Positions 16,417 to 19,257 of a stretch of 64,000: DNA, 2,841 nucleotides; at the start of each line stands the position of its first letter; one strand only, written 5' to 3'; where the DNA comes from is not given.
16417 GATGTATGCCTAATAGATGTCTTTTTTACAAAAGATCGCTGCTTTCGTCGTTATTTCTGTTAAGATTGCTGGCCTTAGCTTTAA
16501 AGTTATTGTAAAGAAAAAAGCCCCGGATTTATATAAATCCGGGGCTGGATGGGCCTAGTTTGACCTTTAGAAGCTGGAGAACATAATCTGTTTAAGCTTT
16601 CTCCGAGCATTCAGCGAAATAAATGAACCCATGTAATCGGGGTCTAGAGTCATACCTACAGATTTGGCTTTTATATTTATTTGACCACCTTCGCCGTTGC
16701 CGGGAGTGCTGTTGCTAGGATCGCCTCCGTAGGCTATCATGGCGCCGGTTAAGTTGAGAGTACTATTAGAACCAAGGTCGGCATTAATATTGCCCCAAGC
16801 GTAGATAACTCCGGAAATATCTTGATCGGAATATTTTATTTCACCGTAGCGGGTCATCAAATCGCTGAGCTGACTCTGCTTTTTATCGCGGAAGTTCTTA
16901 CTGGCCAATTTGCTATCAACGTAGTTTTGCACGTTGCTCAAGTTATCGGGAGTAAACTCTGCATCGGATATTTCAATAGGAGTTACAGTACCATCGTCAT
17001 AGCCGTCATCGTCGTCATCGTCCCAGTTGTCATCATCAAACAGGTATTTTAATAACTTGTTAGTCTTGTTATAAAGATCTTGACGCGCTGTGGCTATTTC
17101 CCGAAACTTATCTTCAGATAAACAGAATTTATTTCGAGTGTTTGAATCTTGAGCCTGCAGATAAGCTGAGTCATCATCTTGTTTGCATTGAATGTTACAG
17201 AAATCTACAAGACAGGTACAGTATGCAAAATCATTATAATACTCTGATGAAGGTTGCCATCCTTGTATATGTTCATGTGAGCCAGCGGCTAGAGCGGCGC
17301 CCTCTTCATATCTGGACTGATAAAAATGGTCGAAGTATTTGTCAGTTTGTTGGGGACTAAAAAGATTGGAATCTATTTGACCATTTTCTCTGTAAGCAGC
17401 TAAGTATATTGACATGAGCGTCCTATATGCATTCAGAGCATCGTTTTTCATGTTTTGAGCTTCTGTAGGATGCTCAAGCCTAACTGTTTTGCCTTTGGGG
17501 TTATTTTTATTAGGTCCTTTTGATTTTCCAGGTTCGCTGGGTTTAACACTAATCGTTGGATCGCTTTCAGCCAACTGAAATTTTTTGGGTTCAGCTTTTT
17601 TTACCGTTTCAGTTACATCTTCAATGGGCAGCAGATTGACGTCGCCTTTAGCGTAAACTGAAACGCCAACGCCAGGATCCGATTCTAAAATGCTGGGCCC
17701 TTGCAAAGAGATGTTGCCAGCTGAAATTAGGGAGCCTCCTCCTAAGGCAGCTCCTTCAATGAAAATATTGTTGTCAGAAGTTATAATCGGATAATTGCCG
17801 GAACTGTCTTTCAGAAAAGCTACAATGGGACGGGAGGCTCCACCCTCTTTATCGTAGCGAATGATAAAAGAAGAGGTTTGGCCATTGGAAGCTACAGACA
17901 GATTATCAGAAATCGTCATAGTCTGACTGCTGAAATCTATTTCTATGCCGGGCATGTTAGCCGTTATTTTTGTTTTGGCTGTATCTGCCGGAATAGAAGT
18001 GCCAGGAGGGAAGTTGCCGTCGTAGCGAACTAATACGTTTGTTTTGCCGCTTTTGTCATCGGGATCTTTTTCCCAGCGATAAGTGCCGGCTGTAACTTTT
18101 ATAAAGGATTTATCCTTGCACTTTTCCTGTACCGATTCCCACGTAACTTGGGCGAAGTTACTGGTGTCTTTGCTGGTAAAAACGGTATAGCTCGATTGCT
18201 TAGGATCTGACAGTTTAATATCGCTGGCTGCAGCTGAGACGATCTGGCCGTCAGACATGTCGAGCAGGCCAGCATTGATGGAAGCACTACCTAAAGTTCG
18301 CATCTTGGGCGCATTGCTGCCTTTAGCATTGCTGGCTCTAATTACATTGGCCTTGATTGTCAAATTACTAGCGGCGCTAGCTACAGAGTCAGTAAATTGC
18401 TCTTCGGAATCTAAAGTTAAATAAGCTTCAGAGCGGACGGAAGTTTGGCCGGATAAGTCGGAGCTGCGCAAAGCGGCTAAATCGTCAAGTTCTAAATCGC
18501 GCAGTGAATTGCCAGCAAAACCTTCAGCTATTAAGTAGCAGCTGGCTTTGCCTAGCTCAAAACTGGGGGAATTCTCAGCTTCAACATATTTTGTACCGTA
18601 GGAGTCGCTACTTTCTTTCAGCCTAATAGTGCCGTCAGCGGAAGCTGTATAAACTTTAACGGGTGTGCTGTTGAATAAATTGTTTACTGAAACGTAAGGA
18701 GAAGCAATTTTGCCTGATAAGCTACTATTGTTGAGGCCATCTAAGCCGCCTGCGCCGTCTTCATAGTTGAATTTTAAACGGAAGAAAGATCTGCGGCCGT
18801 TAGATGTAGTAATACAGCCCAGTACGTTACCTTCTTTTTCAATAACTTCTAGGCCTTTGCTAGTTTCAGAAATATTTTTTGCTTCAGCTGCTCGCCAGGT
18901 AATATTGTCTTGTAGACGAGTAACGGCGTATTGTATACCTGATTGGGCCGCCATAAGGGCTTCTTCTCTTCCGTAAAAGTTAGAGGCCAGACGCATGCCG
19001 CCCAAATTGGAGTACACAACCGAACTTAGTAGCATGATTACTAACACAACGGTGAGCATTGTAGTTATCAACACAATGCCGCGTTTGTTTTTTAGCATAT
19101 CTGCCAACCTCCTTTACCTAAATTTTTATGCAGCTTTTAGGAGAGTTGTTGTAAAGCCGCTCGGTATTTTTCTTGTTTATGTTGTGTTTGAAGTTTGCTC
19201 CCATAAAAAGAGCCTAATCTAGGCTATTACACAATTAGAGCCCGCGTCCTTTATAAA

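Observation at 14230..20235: Conserved - hypervariable - conserved mosaic: each paralog carries a different ~170-220-aa cassette at the same position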

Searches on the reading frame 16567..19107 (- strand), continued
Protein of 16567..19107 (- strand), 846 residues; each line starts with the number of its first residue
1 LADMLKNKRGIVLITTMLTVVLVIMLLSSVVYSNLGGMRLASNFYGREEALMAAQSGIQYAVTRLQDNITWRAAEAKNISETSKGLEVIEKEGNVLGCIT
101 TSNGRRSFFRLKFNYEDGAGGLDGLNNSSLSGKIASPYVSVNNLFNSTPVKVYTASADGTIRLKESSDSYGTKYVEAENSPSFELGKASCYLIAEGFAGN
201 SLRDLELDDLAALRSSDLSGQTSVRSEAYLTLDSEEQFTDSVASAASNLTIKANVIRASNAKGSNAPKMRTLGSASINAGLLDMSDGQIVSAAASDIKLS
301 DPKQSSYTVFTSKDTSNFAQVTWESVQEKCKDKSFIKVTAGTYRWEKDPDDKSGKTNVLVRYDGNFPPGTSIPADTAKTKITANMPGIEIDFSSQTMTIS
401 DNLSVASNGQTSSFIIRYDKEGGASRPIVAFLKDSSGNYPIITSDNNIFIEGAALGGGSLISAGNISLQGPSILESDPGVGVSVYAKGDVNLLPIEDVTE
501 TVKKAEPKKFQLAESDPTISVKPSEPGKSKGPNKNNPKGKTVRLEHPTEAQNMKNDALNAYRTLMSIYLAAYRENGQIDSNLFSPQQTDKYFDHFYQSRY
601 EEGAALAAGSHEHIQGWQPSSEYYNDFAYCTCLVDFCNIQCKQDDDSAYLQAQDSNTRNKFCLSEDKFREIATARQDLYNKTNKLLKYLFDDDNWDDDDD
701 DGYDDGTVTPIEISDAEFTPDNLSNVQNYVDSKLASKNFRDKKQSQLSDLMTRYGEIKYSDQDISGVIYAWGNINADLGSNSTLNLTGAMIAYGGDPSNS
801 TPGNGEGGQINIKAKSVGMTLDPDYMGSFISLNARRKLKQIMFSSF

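Call 42: fold_search(model_id=the predicted structure, library=pdb)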
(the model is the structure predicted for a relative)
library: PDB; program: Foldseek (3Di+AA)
matches with E <= 10: 246; with E <= 0.001: 1
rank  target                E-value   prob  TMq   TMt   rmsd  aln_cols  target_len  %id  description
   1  6qvi_A                5.0e-06  1.00  0.15  0.23  15.4       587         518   11  Crystal structure of competence-associated pilin ComZ from Thermus thermophilus (released 2019-05-29)
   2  6mzp_A                2.5e-01  0.06  0.07  0.14  21.6       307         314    6  Zebrafish betaglycan orphan domain structure from orthorhombic crystal form (released 2019-08-21)
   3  5hzw_A                2.7e-01  0.07  0.08  0.09  22.6       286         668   10  Crystal structure of the orphan region of human endoglin/CD105 in complex with BMP9 (released 2017-06-07)
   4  9a5z_A                5.8e-01  0.09  0.07  0.21  15.7       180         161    8  Integrative model of YPMB-MREC by crosslinking MS and deep learning (released 2024-09-18)
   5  7o9p                  7.9e-01  0.03  0.07  0.15  19.9       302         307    9  Crystal structure of the Awp3b (adhesin-like wall protein 3b) A-domain from Candida glabrata showing a gadolinium cluste (released 2021-12-15)
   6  5i04_A                8.3e-01  0.06  0.08  0.10  21.1       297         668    8  Crystal structure of the orphan region of human endoglin/CD105 (released 2017-06-07)
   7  5vx6_A                9.7e-01  0.02  0.04  0.11  20.1       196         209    6  Structure of Bacillus subtilis Inhibitor of motility (MotI/DgrA) (released 2017-11-22)
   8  5m4y_C                1.0e+00  0.09  0.06  0.20  15.3       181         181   13  Crystal structure of the Sec3/Sso2 complex at 2.20 angstrom resolution (released 2017-02-08)
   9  9fk5_E                1.2e+00  0.03  0.08  0.17  23.5       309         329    7  Zebrafish Betaglycan Orphan Domain (zfBGo) in complex with TGF-B3 and extracellular domains of TGFBRI and TGFBRII (released 2025-03-12)
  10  4mpz                  1.3e+00  0.08  0.04  0.21  16.1       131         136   13  Crystal structure of TCP10c domain of Drosophila melanogaster Sas-4 (released 2014-01-01)
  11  9cpc_3R               1.5e+00  0.05  0.06  0.12  26.4       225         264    8  Atomic model of porcine brain ventricles cilia doublet microtubule (48-nm periodicity) (released 2024-10-23)
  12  8i7o_C7               1.6e+00  0.06  0.05  0.13  24.1       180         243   11  In situ structure of axonemal doublet microtubules in mouse sperm with 16-nm repeat (released 2023-10-11)
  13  6mzp_B                1.6e+00  0.02  0.06  0.14  20.6       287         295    8  Zebrafish betaglycan orphan domain structure from orthorhombic crystal form (released 2019-08-21)
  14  9gxj_A                1.6e+00  0.01  0.04  0.07  30.2       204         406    8  Aerolysin E254A/E258A in styrene-maleic acid lipid particles (released 2025-10-08)
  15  9cpb_5O               1.7e+00  0.05  0.05  0.10  26.0       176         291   13  Atomic model of bovine Fallopian tube cilia doublet microtubule (48-nm periodicity) (released 2024-10-30)
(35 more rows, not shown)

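Call 43: search_solved_structures(query=A2, max_evalue=1)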
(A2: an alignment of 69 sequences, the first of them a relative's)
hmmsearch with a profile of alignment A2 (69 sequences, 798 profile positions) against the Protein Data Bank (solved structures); distinct sequences matched with E-value up to 1: 1.
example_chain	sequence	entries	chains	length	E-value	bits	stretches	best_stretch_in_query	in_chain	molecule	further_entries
5uth_A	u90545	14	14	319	0.85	11.2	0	729-767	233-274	Thioredoxin reductase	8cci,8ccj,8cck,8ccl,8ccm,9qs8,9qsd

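Call 45: search_protein_families(library=pfam, proteins=[L001:15531-16157:+, L001:16163-17911:+], max_evalue=0.001)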
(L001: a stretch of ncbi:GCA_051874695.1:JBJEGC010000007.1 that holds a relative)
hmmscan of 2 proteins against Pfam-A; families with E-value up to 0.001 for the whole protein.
L001:15531-16157:+ (208 aa): 0 families

L001:16163-17911:+ (582 aa): 0 families

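Call 52: predict_structure(alignment_id=A3)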
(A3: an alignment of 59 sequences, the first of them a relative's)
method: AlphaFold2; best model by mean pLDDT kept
length: 790 residues; sequences in the alignment: 59
mean_pLDDT: 80.1   pTM: 0.71
mean pLDDT of the five models: 80.1, 79.0, 78.2, 77.5, 77.0
residues with pLDDT >= 90: 214; 70-90: 421; 50-70: 112; < 50: 43
segments of 3 or more residues with pLDDT < 50: 1-7, 498-503, 521-525, 564-569, 615-624, 649-657
pLDDT, mean of each block of 10 residues (from residue 1): 48 70 71 65 88 94 87 88 92 92 92 83 85 90 82 84 71 80 91 91 88 91 77 88 90 77 93 71 87 86 86 86 87 93 87 89 87 74 86 93 77 79 71 93 88 91 84 95 82 61 61 73 50 63 78 82 49 80 81 71 72 48 51 84 68 42 72 73 82 79 90 95 87 91 87 93 86 67 89
secondary structure, 60 per line:
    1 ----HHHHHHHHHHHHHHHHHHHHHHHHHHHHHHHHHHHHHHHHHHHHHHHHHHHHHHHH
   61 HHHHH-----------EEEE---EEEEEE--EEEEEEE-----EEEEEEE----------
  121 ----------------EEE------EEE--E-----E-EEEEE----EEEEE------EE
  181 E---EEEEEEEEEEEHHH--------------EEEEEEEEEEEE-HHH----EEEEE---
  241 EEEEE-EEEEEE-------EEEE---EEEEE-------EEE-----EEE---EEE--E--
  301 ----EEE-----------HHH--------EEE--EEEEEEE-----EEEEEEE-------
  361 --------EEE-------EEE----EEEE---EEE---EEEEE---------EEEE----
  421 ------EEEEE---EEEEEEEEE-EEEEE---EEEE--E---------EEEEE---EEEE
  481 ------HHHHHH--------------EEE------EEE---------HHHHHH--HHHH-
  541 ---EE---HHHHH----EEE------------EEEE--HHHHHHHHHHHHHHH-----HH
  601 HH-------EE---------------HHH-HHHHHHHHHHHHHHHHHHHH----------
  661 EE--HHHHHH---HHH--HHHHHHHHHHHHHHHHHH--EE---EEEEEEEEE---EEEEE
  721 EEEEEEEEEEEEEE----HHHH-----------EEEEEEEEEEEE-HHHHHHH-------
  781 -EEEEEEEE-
elements in order (helices of 4 or more, strands of 3 or more residues): H5-65 E77-80 E84-89 E92-98 E104-110 E137-139 E146-148 E159-163 E168-172 E179-181 E185-195 E213-224 E233-237 E241-245 E247-252 E260-263 E267-271 E279-281 E287-289 E293-295 E305-307 E330-332 E335-341 E347-353 E369-371 E379-381 E386-389 E393-395 E399-403 E413-416 E427-431 E435-443 E445-449 E453-456 E469-473 E477-480 H487-492 E507-509 E516-518 H528-533 H536-539 H549-553 E558-560 E573-576 H579-593 H599-602 H631-650 H665-670 H679-696 E704-712 E716-734 H739-742 E754-765 H767-773 E782-789

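Call 56: fold_search(model_id=the predicted structure, library=pdb)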
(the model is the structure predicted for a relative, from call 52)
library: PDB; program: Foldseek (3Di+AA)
matches with E <= 10: 192; with E <= 0.001: 1
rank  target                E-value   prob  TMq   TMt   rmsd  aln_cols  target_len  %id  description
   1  6qvi_B                8.4e-04  0.44  0.11  0.15  16.5       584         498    9  Crystal structure of competence-associated pilin ComZ from Thermus thermophilus (released 2019-05-29)
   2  9fdy_C                1.3e-01  0.11  0.09  0.17  20.2       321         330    9  Betaglycan Orphan Domain (ratBGo) in complex with TGF-b1 and extracellular domain of TGFBRII (released 2025-03-12)
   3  6mzp_A                3.4e-01  0.06  0.07  0.15  20.7       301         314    9  Zebrafish betaglycan orphan domain structure from orthorhombic crystal form (released 2019-08-21)
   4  6mzn                  4.0e-01  0.01  0.05  0.09  22.8       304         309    8  Zebrafish betaglycan orphan domain structure from tetragonal crystal form (released 2019-08-21)
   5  5i04_A                4.4e-01  0.06  0.08  0.09  22.3       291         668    8  Crystal structure of the orphan region of human endoglin/CD105 (released 2017-06-07)
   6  4wa0                  6.2e-01  0.08  0.12  0.24  26.5       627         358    7  The structure of a possible adhesin C-terminal domain from Caldicellulosiruptor kronotskyensis (released 2015-03-04)
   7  8h0n_A                6.5e-01  0.09  0.06  0.13  16.1       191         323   12  Crystal structure of the human METTL1-WDR4 complex (released 2023-07-05)
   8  3hqx                  7.9e-01  0.10  0.04  0.24  14.4       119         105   11  Crystal structure of protein of unknown function (DUF1255,PF06865) from Acinetobacter sp. ADP1 (released 2009-06-30)
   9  6bg8_A                8.3e-01  0.08  0.10  0.23  14.9       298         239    8  Shewanella frigidimarina ice-binding protein_1 DUF3494 Domain (released 2018-03-07)
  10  5jzw_A                1.1e+00  0.02  0.03  0.06  31.1       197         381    9  Cryo-EM structures of aerolysin post-prepore and quasipore (released 2016-07-13)
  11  4qq1_A                1.1e+00  0.03  0.06  0.08  16.5       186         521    8  Crystal structure of the isotype 1 Transferrin binding protein B (TbpB) from serogroup B Neisseria meningitidis (released 2015-04-01)
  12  5jzw_H                1.2e+00  0.02  0.04  0.07  26.9       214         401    8  Cryo-EM structures of aerolysin post-prepore and quasipore (released 2016-07-13)
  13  9a5z_A                1.3e+00  0.08  0.06  0.19  17.7       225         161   11  Integrative model of YPMB-MREC by crosslinking MS and deep learning (released 2024-09-18)
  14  2c1f                  1.3e+00  0.03  0.05  0.12  18.1       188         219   12  The structure of the family 11 xylanase from Neocallimastix patriciarum (released 2007-02-13)
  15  3w5f_A                1.5e+00  0.05  0.04  0.04  13.8       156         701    6  Crystal structure of tomato beta-galactosidase 4 (released 2014-01-29)
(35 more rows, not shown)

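Call 61: search_protein_families(library=ncbifam, proteins=[window:16567-19107:-, L001:16163-17911:+, L001:15531-16157:+], max_evalue=0.1)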
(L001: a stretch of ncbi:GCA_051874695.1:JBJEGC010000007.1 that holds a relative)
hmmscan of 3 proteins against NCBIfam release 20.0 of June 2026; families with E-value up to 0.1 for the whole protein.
window:16567-19107:- (846 aa): 1 family
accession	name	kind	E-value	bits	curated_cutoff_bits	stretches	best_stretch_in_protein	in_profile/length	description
NF037980.1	T2SS_GspK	equivalog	0.0013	18.3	130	1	9-68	2-61/307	type II secretion system minor pseudopilin GspK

L001:16163-17911:+ (582 aa): 0 families

L001:15531-16157:+ (208 aa): 2 families
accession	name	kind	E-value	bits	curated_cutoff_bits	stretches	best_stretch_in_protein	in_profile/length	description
NF037980.1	T2SS_GspK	equivalog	0.0015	18.2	130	1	7-66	2-61/307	type II secretion system minor pseudopilin GspK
NF040677.1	wall_bind_EntC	exception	0.084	11.7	770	0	111-190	54-134/422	cell wall-binding protein EntC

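Call 70: search_protein_families(library=phrogs, proteins=[window:16567-19107:-], max_evalue=0.01)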
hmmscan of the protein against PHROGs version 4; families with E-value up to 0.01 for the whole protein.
window:16567-19107:- (846 aa): 0 families

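Call 76: fold_search(model_id=the predicted structure, library=viral)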
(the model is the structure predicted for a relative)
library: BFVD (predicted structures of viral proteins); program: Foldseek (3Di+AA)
matches with E <= 10: 290; with E <= 0.001: 0
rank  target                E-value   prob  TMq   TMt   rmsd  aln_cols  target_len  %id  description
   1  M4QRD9                3.2e-01  0.05  0.07  0.05  17.9       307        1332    8  (no name in the UniProt tables at hand)
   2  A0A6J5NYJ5            3.7e-01  0.35  0.04  0.24  14.8        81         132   16  Uncharacterized protein [uncultured Caudovirales phage]
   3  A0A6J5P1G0            3.7e-01  0.33  0.04  0.28  13.5        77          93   19  Uncharacterized protein [uncultured Caudovirales phage]
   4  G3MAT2                5.1e-01  0.11  0.07  0.22  17.0       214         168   12  Gp542 [Bacillus phage G]
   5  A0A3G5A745            5.1e-01  0.09  0.10  0.23  10.9       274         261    6  DUF3494 domain-containing protein [Hyperionvirus sp.]
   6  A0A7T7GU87            5.6e-01  0.04  0.04  0.10  17.5       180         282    9  Collagen-like protein [Escherichia phage vB_EcoS-BECP10]
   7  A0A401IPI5            6.2e-01  0.10  0.06  0.17  18.1       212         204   11  Wsv419-like protein [Penaeus monodon endogenous nimavirus]
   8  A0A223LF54            7.3e-01  0.44  0.04  0.23   4.6        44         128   23  Uncharacterized protein [Aeromonas phage AS-gz]
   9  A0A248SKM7            8.5e-01  0.12  0.06  0.24  10.3       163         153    8  (no name in the UniProt tables at hand)
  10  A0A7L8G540            8.9e-01  0.14  0.08  0.25  10.6       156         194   17  (no name in the UniProt tables at hand)
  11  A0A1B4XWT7            8.9e-01  0.09  0.06  0.21  17.8       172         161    9  Uncharacterized protein [Tenacibaculum phage pT24]
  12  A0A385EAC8            8.9e-01  0.04  0.06  0.13  18.9       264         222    9  Uncharacterized protein [Caulobacter phage CcrPW]
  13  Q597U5                8.9e-01  0.01  0.03  0.05  15.6       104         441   10  Minor tail protein [Lactobacillus phage phiJL-1]
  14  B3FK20                9.9e-01  0.30  0.05  0.25   8.8        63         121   13  Uncharacterized protein [Pseudomonas phage 201phi2-1]
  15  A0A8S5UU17            1.2e+00  0.04  0.05  0.11  13.7       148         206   12  Uncharacterized protein [Myoviridae sp. ctYA416]
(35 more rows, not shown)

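Call 77: search_protein_families(library=pfam, proteins=[L037:12009-13628:-, L037:13685-14626:-, L037:14723-15889:-, L037:15953-16393:-, L037:16408-17676:-, L037:16994-18379:-, L037:8076-9791:-, L037:4264-7422:-, L037:18329-20107:+, L037:9881-11986:+], max_evalue=0.001)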
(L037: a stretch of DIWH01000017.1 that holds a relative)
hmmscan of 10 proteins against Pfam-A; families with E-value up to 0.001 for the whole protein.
L037:12009-13628:- (539 aa): 1 family
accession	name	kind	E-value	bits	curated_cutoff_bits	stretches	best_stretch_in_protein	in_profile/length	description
PF00171.27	Aldedh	-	1.2e-97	327.8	23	1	63-503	20-455/461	Aldehyde dehydrogenase family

L037:13685-14626:- (313 aa): 2 families
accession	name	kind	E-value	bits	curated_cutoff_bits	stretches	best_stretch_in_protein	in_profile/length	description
PF01545.26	Cation_efflux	-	1.8e-47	162.2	26.6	1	14-206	2-197/198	Cation efflux family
PF16916.11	ZT_dimer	-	3.6e-22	78.6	26.7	1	211-288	1-78/78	Dimerisation domain of Zinc Transporter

L037:14723-15889:- (388 aa): 2 families
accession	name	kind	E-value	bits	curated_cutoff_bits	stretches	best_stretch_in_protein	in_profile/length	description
PF00266.25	Aminotran_5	-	6.8e-38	131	21.5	1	62-352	46-334/371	Aminotransferase class-V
PF00155.27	Aminotran_1_2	-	1.9e-11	44.2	19.7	1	60-241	41-250/361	Aminotransferase class I and II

L037:15953-16393:- (146 aa): 1 family
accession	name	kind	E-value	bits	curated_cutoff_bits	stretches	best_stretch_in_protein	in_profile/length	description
PF07963.17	N_methyl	-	0.00048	20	21.2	1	10-34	2-26/27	Prokaryotic N-terminal methylation motif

L037:16408-17676:- (422 aa): 1 family
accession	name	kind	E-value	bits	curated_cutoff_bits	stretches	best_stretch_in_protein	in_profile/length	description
PF13367.11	PrsW-protease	-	7.2e-53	179.5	23.5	1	118-307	1-192/196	PrsW family intramembrane metalloprotease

L037:16994-18379:- (461 aa): 0 families

L037:8076-9791:- (571 aa): 0 families

L037:4264-7422:- (1052 aa): 3 families
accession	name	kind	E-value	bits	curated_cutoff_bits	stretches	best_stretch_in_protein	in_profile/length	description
PF02806.24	Alpha-amylase_C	-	3e-15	56.8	21.2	1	967-1051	5-94/95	Alpha amylase, C-terminal all-beta domain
PF00128.31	Alpha-amylase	-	9.9e-10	38.7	22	1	590-659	66-137/446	Alpha amylase, catalytic domain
PF11941.14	DUF3459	-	0.00071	20.3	22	0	944-1029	3-78/90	Domain of unknown function (DUF3459)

L037:18329-20107:+ (592 aa): 0 families

L037:9881-11986:+ (701 aa): 1 family
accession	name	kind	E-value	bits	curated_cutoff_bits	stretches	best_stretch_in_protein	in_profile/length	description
PF14341.11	PilX_N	-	0.00069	20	25.5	0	22-70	2-50/51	PilX N-terminal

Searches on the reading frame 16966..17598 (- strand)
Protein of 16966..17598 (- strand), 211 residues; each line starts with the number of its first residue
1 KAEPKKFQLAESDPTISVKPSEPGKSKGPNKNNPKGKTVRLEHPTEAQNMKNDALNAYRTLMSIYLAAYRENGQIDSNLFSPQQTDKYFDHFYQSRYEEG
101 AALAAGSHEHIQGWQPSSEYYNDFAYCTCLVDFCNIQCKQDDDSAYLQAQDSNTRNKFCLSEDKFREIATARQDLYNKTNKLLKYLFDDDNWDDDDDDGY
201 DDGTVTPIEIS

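Call 71: find_homologous_proteins(query=window:16966-17598:-, max_evalue=0.01)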
Query window:16966-17598:-: 476 candidates shared short words with the query, none scored E <= 0.01.
